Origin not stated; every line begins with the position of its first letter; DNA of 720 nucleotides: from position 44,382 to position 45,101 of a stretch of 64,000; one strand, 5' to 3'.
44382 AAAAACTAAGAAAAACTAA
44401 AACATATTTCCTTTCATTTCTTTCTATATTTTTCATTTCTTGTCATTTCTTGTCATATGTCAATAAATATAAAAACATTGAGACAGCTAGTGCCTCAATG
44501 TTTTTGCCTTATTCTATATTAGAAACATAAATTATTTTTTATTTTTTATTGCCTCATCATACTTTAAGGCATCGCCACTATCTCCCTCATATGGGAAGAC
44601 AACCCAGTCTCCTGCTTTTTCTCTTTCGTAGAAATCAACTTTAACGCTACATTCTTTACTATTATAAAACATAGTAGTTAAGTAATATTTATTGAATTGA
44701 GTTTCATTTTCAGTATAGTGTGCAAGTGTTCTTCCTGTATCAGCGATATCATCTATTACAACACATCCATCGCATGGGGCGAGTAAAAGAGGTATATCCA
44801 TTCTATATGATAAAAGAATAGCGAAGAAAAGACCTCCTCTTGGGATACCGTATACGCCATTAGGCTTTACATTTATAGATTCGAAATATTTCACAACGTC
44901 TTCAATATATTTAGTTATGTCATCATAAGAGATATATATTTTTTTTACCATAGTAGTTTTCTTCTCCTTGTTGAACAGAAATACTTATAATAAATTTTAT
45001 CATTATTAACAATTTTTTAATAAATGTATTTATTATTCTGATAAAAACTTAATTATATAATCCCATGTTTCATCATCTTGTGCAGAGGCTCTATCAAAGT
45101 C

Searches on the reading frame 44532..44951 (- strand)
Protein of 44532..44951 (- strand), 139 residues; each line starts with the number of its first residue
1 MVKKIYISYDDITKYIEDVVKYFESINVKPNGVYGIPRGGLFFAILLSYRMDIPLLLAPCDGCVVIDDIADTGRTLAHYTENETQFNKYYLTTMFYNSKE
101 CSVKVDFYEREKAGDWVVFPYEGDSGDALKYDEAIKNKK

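Call 12: search_protein_families(library=pfam, proteins=[window:44532-44951:-], max_evalue=0.01)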
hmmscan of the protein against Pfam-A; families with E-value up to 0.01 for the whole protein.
window:44532-44951:- (139 aa): 1 family
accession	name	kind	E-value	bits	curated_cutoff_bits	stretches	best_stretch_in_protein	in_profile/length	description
PF00156.33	Pribosyltran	-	2.4e-07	30.6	26.3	0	62-77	89-104/158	Phosphoribosyl transferase domain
